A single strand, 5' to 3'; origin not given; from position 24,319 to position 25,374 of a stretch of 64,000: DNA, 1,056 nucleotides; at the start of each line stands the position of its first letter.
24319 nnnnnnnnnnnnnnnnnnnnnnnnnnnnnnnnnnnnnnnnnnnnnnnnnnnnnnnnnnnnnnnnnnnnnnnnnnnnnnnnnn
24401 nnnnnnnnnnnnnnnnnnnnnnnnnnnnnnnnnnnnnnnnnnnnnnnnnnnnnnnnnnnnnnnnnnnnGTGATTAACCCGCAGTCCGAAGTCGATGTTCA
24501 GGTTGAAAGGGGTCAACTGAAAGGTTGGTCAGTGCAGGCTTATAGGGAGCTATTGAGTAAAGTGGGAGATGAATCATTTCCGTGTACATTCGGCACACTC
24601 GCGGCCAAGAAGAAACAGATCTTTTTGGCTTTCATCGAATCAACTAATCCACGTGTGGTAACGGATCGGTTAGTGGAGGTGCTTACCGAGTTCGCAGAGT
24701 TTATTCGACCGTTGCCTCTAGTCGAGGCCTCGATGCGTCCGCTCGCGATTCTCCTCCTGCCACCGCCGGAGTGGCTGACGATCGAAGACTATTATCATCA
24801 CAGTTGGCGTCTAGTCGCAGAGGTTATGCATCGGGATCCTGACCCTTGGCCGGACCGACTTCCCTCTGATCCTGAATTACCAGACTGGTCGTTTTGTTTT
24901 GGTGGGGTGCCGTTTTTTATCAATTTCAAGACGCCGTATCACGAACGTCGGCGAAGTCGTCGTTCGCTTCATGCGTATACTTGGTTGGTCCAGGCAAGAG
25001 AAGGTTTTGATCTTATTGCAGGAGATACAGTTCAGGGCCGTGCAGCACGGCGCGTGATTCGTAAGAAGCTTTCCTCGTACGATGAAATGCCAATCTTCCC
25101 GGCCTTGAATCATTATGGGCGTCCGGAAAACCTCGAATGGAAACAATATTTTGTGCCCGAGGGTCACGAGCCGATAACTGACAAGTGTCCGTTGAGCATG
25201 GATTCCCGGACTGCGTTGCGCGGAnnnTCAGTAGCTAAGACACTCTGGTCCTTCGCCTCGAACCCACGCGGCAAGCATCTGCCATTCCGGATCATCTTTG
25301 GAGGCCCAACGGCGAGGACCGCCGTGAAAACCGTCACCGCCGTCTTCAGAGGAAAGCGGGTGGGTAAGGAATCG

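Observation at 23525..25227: Arginase/agmatinase-family hydrolase translationally coupled to a possible YqcI/YcgG (DcsA/GntA-like) haem N-oxygenase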

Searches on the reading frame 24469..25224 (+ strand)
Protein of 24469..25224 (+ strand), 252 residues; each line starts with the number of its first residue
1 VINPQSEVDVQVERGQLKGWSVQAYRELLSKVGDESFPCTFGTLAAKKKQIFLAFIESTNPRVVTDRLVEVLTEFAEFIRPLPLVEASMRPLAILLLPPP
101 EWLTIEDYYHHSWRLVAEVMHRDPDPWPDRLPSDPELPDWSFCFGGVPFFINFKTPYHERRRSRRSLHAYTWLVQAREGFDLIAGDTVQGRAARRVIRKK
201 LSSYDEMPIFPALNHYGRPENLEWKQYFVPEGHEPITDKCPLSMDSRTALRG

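Call 3: search_protein_families(library=pfam, proteins=[window:24469-25224:+], max_evalue=0.1)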
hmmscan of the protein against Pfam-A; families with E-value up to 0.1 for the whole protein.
window:24469-25224:+ (252 aa): 1 family
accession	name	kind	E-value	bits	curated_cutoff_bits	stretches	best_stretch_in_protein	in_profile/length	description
PF08892.16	YqcI_YcgG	-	3.4e-52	177.8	27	1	31-242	4-210/211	YqcI/YcgG family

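Call 4: search_protein_families(library=ncbifam, proteins=[window:24469-25224:+], max_evalue=0.1)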
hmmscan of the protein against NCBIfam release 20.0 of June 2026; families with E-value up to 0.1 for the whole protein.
window:24469-25224:+ (252 aa): 1 family
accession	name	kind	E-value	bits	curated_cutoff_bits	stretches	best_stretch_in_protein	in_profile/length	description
NF041366.1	GntA_guanitoxin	equivalog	6.1e-06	26.3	145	1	23-227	23-219/232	guanitoxin biosynthesis heme-dependent pre-guanitoxin N-hydroxylase GntA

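Call 6: search_solved_structures(query=window:24469-25224:+, max_evalue=1, show_alignments=2)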
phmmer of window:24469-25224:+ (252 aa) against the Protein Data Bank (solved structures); distinct sequences matched with E-value up to 1: 3.
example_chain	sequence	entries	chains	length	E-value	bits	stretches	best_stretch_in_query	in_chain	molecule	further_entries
9uba_A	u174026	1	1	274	7.4e-27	97.5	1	17-243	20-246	YqcI/YcgG family protein AglA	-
9ubb_A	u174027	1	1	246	1e-26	97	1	17-242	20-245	YqcI/YcgG family protein AglA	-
9ub3_A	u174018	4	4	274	1.8e-26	96.2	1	17-243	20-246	YqcI/YcgG family protein AglA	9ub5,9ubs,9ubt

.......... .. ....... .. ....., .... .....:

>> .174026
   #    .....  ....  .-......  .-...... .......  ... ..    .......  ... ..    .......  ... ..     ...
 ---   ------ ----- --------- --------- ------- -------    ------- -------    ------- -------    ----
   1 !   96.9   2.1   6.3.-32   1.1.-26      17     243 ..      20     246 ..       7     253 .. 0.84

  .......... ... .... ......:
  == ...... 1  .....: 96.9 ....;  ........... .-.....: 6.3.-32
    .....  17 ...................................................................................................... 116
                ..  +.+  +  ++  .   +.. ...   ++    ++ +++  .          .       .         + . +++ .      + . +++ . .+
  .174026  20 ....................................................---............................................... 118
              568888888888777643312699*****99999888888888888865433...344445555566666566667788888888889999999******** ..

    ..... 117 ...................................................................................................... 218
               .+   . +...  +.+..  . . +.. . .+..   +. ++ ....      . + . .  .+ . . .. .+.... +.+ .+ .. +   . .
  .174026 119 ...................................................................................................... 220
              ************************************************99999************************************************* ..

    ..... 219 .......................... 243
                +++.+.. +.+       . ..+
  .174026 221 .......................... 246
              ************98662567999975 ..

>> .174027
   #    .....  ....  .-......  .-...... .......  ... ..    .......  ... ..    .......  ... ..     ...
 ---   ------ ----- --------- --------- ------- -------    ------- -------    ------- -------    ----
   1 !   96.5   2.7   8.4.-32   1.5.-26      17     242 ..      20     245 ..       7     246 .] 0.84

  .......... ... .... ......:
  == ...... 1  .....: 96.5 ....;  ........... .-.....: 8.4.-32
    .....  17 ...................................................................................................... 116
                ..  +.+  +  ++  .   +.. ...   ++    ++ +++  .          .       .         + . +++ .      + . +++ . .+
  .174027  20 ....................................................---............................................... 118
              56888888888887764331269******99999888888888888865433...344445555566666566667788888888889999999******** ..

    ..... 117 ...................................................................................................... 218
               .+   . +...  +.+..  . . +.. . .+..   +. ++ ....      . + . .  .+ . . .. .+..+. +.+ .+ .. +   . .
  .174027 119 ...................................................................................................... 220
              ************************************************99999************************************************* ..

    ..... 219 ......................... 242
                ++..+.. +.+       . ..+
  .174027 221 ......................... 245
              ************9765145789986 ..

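Call 14: find_homologous_proteins(query=window:24469-25224:+, max_evalue=0.00001)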
Query window:24469-25224:+ (252 aa): 41 proteins with E <= 0.00001 among 5248 candidates.
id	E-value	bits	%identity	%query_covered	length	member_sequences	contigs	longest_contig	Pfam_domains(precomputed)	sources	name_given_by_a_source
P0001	3.2e-167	572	96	100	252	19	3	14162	PF08892.17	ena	-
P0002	6.4e-147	506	88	98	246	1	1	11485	PF08892.17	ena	-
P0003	2.1e-139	481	82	98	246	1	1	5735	PF08892.17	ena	-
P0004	1.4e-103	364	64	96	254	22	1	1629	PF08892.17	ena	-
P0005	3.5e-103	363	62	96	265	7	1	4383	PF08892.17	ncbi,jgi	-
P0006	1.9e-96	340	57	97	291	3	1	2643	PF08892.17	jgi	jgi:FPC/CPF motif-containing protein YcgG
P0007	6.0e-92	326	57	96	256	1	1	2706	PF08892.17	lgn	-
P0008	9.0e-92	325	56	96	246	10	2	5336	PF08892.17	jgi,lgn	jgi:FPC/CPF motif-containing protein YcgG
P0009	1.1e-91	325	56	96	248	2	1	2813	PF08892.17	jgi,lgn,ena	-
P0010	5.0e-90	319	55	96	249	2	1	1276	PF08892.17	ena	-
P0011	5.5e-90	319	59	88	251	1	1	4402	PF08892.17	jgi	jgi:FPC/CPF motif-containing protein YcgG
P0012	3.4e-89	317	55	95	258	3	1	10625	PF08892.17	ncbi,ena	-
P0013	6.8e-87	309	55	94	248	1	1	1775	PF08892.17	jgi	jgi:FPC/CPF motif-containing protein YcgG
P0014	1.5e-86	308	54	96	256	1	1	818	PF08892.17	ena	-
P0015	2.6e-86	307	52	98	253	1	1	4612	PF08892.17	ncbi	-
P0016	3.9e-82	294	50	96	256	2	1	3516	PF08892.17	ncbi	-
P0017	1.2e-79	285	49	98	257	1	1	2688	PF08892.17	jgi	jgi:N-omega-hydroxy-L-arginine synthase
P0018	7.0e-79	283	54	92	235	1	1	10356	PF08892.17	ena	-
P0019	1.0e-77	279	50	99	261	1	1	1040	PF08892.17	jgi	jgi:FPC/CPF motif-containing protein YcgG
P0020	2.7e-77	278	51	94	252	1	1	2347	PF08892.17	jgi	jgi:FPC/CPF motif-containing protein YcgG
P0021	2.9e-77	278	49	94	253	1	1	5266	PF08892.17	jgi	jgi:uncharacterized protein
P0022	1.1e-76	276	54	93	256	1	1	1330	PF08892.17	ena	-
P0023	7.4e-74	266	50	96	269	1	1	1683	PF08892.17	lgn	-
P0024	1.3e-73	266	51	91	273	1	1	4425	PF08892.17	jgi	jgi:FPC/CPF motif-containing protein YcgG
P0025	1.9e-73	265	50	90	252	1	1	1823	PF08892.17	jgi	jgi:FPC/CPF motif-containing protein YcgG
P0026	7.3e-73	263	49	94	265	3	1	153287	PF08892.17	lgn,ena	-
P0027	9.8e-73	263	49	94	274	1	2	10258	PF08892.17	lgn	-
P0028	2.4e-72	261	47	95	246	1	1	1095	PF08892.17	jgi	jgi:uncharacterized protein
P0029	4.5e-72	261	47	97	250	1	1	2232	PF08892.17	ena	-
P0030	4.8e-72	261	47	94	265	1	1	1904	PF08892.17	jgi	jgi:FPC/CPF motif-containing protein YcgG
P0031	4.9e-72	260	49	94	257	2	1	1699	PF08892.17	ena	-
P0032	9.8e-72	259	47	94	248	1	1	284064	PF08892.17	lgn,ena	-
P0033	1.9e-71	259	46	94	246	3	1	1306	PF08892.17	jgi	jgi:uncharacterized protein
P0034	3.4e-70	254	47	94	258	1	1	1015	PF08892.17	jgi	jgi:uncharacterized protein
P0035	7.1e-70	253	50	90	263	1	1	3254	PF08892.17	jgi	jgi:FPC/CPF motif-containing protein YcgG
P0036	3.9e-69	251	48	90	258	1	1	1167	PF08892.17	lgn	-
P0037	7.2e-68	247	48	90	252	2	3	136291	PF08892.17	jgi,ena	jgi:FPC/CPF motif-containing protein YcgG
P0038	1.9e-67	245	46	88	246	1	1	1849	PF08892.17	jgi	jgi:FPC/CPF motif-containing protein YcgG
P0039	2.3e-67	245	47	86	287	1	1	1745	PF08892.17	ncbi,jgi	jgi:hypothetical protein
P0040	5.5e-65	237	66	60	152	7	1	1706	PF08892.17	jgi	-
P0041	9.2e-39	151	33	89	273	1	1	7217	PF08892.17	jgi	jgi:FPC/CPF motif-containing protein YcgG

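Call 15: find_encoding_contigs(protein=P0026, flank=8000, max_places=2)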
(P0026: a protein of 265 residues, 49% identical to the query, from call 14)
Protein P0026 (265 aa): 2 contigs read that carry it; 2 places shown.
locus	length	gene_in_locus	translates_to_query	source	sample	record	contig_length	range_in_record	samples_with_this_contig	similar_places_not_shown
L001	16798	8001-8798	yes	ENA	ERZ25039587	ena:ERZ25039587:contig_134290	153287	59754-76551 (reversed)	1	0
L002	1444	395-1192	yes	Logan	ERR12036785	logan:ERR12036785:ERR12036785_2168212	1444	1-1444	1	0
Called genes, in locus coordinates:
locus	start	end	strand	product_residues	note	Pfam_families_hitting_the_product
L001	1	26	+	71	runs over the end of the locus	-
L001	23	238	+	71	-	-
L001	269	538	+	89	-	-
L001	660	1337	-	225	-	PF00072:Response_reg, PF00486:Trans_reg_C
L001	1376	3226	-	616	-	PF13581:HATPase_c_2 (faint), PF00512:HisKA, PF02518:HATPase_c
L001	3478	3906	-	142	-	-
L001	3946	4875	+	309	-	-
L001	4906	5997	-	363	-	PF00800:PDT, PF01842:ACT (weak)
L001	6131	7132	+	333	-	PF00108:Thiolase_N (weak), PF08545:ACP_syn_III, PF08541:ACP_syn_III_C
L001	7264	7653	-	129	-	PF07963:N_methyl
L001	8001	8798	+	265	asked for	PF08892:YqcI_YcgG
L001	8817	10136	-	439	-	PF01244:Peptidase_M19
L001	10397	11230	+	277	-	PF13349:DUF4097 (weak)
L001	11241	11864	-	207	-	-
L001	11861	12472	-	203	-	PF04542:Sigma70_r2, PF08281:Sigma70_r4_2 (weak)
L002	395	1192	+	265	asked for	PF08892:YqcI_YcgG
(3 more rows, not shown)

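Call 16: find_encoding_contigs(protein=P0032, flank=8000, max_places=2)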
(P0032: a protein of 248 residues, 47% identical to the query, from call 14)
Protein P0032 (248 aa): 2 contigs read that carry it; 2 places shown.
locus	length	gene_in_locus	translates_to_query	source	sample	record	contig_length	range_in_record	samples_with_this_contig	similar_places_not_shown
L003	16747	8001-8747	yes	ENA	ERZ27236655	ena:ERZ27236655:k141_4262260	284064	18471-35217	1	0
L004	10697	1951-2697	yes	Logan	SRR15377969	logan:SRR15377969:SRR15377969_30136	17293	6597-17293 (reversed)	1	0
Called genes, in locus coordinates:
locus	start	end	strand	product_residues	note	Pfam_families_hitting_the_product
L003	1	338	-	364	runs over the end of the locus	PF06054:CoiA_nuc (weak)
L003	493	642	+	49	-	PF18919:DUF5670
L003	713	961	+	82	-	PF05532:CsbD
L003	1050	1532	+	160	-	-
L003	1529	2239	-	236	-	PF07719:TPR_2 (faint), PF14559:TPR_19 (faint)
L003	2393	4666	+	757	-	PF08487:VIT, PF00092:VWA, PF13519:VWA_2, PF13768:VWA_3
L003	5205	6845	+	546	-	PF13490:zf-HC2 (weak)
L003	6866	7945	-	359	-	-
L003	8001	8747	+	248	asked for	PF08892:YqcI_YcgG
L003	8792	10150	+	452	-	PF13520:AA_permease_2, PF00324:AA_permease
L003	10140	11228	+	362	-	PF00155:Aminotran_1_2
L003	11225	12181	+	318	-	PF00480:ROK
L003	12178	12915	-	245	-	PF00072:Response_reg, PF00486:Trans_reg_C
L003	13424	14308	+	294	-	PF12833:HTH_18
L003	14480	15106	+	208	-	PF04542:Sigma70_r2, PF08281:Sigma70_r4_2, PF04545:Sigma70_r4 (weak)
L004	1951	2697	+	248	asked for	PF08892:YqcI_YcgG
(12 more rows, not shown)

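Call 17: find_encoding_contigs(protein=P0037, flank=8000, max_places=3)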
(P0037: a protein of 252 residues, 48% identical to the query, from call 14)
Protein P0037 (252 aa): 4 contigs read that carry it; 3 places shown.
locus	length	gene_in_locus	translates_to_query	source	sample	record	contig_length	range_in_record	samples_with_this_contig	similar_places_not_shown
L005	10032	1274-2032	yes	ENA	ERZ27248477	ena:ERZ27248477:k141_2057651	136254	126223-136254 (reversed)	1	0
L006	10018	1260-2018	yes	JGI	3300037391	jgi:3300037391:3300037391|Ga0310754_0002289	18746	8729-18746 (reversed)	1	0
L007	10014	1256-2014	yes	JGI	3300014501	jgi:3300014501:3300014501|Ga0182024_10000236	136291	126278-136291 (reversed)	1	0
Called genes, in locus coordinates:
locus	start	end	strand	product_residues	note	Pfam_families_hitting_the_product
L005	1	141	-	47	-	?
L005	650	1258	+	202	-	PF13302:Acetyltransf_3, PF00583:Acetyltransf_1 (weak)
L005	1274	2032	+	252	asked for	PF08892:YqcI_YcgG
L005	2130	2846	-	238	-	-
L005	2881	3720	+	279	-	-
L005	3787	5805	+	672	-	PF13185:GAF_2 (weak), PF00990:GGDEF, PF00563:EAL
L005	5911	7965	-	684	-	PF20245:DUF6600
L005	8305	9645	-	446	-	-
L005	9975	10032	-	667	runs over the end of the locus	PF12969:DUF3857, PF01841:Transglut_core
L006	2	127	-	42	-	?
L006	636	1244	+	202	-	PF13302:Acetyltransf_3, PF00583:Acetyltransf_1 (weak)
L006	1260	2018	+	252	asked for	PF08892:YqcI_YcgG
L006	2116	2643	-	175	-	-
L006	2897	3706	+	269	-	-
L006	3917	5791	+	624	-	PF13185:GAF_2 (weak), PF00990:GGDEF, PF00563:EAL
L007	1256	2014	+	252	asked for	PF08892:YqcI_YcgG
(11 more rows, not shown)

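Call 18: find_encoding_contigs(protein=P0002, flank=8000, max_places=2)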
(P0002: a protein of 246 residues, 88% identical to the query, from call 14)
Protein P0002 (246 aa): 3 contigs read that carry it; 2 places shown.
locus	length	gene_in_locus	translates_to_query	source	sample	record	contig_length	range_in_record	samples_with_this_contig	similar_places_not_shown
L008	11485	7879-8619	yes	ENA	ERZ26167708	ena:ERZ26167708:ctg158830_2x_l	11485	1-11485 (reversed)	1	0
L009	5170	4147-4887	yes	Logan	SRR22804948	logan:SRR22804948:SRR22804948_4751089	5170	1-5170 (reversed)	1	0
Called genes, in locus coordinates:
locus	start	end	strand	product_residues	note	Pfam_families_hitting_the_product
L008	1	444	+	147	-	?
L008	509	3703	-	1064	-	PF02012:BNR (faint), PF15902:Sortilin-Vps10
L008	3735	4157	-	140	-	PF01063:Aminotran_4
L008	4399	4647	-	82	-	PF01063:Aminotran_4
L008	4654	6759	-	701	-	PF20254:DMFA2_C, PF03404:Mo-co_dimer (faint), PF17957:Big_7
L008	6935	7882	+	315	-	PF00491:Arginase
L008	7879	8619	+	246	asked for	PF08892:YqcI_YcgG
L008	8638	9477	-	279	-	-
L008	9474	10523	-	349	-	PF22494:choice_anch_I (faint), PF21783:YNCE (faint), PF02239:Cytochrom_D1 (faint), PF10282:Lactonase (faint), PF25174:Beta-prop_THOC3 (weak)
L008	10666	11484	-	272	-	?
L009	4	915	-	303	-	PF01063:Aminotran_4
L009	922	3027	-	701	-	PF20254:DMFA2_C, PF03404:Mo-co_dimer (faint), PF17957:Big_7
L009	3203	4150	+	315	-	PF00491:Arginase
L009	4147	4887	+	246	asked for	PF08892:YqcI_YcgG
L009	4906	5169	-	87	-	?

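Call 19: find_encoding_contigs(protein=P0005, flank=8000, max_places=2)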
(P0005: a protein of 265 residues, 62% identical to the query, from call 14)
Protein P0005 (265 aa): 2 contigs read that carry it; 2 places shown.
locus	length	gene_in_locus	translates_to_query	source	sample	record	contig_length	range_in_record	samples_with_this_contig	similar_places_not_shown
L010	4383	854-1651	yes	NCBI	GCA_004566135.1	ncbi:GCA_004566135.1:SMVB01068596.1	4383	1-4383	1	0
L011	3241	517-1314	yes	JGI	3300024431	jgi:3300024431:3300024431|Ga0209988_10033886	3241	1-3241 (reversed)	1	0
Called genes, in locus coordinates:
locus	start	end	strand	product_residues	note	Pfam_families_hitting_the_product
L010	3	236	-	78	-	?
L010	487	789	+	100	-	PF01381:HTH_3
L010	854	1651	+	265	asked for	PF08892:YqcI_YcgG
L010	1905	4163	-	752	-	PF01844:HNH (faint)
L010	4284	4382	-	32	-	?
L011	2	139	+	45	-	?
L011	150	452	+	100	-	PF01381:HTH_3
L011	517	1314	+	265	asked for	PF08892:YqcI_YcgG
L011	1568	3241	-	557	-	?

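Call 20: find_encoding_contigs(protein=P0012, flank=8000, max_places=2)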
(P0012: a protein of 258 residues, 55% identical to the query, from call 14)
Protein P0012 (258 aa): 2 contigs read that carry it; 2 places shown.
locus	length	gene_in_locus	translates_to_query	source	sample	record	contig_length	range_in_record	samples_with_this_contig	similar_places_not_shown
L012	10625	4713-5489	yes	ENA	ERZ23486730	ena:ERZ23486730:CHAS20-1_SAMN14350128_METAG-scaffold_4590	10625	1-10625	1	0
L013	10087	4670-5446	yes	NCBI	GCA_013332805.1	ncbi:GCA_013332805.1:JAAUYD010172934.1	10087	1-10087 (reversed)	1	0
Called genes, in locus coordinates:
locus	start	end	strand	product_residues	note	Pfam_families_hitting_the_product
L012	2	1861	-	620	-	?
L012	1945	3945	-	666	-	PF05569:Peptidase_M56, PF00514:Arm (faint), PF23227:HEAT_MROH2B_C (faint), PF12717:Cnd1 (faint), PF13513:HEAT_EZ (faint), PF01602:Adaptin_N (faint), PF13646:HEAT_2, PF13646:HEAT_2, +2 more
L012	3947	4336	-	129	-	PF03965:Penicillinase_R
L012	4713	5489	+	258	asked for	PF08892:YqcI_YcgG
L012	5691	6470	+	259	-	PF02276:CytoC_RC (weak), PF13174:TPR_6 (faint), PF07719:TPR_2 (faint), PF14559:TPR_19 (faint)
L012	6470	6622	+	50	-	-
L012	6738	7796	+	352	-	PF02518:HATPase_c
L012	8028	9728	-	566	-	PF00920:ILVD_EDD_N, PF24877:ILV_EDD_C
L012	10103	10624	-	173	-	?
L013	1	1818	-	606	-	?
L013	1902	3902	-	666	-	PF05569:Peptidase_M56, PF00514:Arm (faint), PF23227:HEAT_MROH2B_C (faint), PF12717:Cnd1 (faint), PF13513:HEAT_EZ (faint), PF01602:Adaptin_N (faint), PF13646:HEAT_2, PF13646:HEAT_2, +2 more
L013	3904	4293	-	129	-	PF03965:Penicillinase_R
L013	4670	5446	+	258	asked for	PF08892:YqcI_YcgG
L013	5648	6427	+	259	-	PF02276:CytoC_RC (weak), PF13174:TPR_6 (faint), PF07719:TPR_2 (faint), PF14559:TPR_19 (faint)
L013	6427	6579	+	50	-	-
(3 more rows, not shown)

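Call 21: find_encoding_contigs(protein=P0018, flank=8000, max_places=2)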
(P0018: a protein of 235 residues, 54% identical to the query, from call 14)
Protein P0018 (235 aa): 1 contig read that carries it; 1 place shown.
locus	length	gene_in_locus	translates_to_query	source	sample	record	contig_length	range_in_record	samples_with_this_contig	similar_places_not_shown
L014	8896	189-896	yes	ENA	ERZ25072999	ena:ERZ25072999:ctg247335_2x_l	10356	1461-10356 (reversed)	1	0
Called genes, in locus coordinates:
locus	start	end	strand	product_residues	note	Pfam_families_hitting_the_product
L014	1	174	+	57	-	?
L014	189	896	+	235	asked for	PF08892:YqcI_YcgG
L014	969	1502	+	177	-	-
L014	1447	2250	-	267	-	PF01408:GFO_IDH_MocA (weak), PF22725:GFO_IDH_MocA_C3, PF02894:GFO_IDH_MocA_C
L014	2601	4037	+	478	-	PF24247:DUF7450 (weak)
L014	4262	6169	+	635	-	PF00255:GSHPx (faint), PF00578:AhpC-TSA, PF08534:Redoxin, PF00085:Thioredoxin (faint), PF13098:Thioredoxin_2 (weak), PF13905:Thioredoxin_8 (weak), PF00578:AhpC-TSA, PF08534:Redoxin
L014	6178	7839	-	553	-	PF00069:Pkinase, PF07714:PK_Tyr_Ser-Thr, PF03109:ABC1 (weak), PF20712:CyanoTRADDas_TM (weak)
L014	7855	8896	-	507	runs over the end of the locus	PF07394:DUF1501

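Call 31: find_related_loci(query=A1, collection=genome_contigs, flank=8000)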
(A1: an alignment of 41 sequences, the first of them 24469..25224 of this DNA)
Query A1 (252 aa) in genome_contigs; peptide patterns used: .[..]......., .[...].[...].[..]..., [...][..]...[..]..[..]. (x = any residue, [..] = any of these).
96 stretches matched a pattern; 21 encode a relative of the query (tblastn E <= 1e-3); 21 distinct loci.
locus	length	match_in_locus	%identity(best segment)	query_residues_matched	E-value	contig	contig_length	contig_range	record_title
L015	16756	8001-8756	96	1-252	5e-167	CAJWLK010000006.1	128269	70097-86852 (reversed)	MAG TPA_asm: uncultured Gemmatimonadetes bacterium isolate ERR599156_bin.217_MetaBAT_v2.12.1_MAG genome assembly, contig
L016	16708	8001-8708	47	7-242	7e-79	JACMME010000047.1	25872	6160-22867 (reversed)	MAG: Gemmatimonadaceae bacterium isolate ES-bin-78 ES-bin-78-contig-k141_1760877, whole genome shotgun sequence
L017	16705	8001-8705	50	13-247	7e-78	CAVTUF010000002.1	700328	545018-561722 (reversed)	MAG: uncultured Gemmatimonadales bacterium isolate MFD04967.bin.2.141 genome assembly, contig: contig_38248, whole genom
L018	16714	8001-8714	49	6-243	5e-77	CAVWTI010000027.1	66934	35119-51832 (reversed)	MAG: uncultured Gemmatimonadales bacterium isolate MFD01633.bin.2.3 genome assembly, contig: contig_4515, whole genome s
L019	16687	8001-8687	46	10-246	9e-76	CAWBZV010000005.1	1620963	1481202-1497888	MAG: uncultured Gemmatimonadales bacterium isolate MFD04570.bin.1.3 genome assembly, contig: contig_149927, whole genome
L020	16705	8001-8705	49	13-247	2e-75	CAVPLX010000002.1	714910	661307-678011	MAG: uncultured Gemmatimonadales bacterium isolate MFD10113.bin.3.65 genome assembly, contig: contig_13664, whole genome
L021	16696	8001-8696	46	10-249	2e-74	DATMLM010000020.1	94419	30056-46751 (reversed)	MAG TPA_asm: Gemmatimonadaceae bacterium isolate SMAG_U12797 k141_3747336, whole genome shotgun sequence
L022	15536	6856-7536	46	10-244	1e-73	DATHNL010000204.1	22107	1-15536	MAG TPA_asm: Gemmatimonadaceae bacterium isolate SMAG_U12657 k141_2718208, whole genome shotgun sequence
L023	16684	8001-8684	47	16-243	5e-73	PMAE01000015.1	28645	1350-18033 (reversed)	MAG: Gemmatimonadetes bacterium isolate palsa_1248 73.20120700_P2D.7_contig_1958, whole genome shotgun sequence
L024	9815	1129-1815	49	14-242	1e-72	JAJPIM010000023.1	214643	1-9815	MAG: Gemmatimonadetes bacterium isolate Centralia_MAG_331 k107_8765800, whole genome shotgun sequence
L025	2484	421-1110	45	10-247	7e-71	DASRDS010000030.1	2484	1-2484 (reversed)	MAG TPA_asm: Gemmatimonadaceae bacterium isolate SMAG_U9986 k141_1656507, whole genome shotgun sequence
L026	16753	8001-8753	41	2-242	2e-60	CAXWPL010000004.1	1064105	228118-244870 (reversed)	MAG: Acidobacteriota bacterium isolate 1a3188b0-6571-41ab-aff4-e666564cd978 genome assembly, contig: contig_4, whole gen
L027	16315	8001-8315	69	139-243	2e-47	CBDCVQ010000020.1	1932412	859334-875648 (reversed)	MAG: Saprospiraceae bacterium isolate eba5ea45-799f-4d5b-8144-7921b82338cc genome assembly, contig: contig_20, whole gen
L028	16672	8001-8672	34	20-244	3e-43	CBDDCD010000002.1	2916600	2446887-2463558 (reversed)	MAG: Candidatus Moanabacter sp. isolate 2850a97a-5ae3-46e8-bb4b-bf19cc2112fb genome assembly, contig: contig_2, whole ge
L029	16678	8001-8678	30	20-248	3e-35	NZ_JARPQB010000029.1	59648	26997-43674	Pseudomonas entomophila strain COR5 contig29, whole genome shotgun sequence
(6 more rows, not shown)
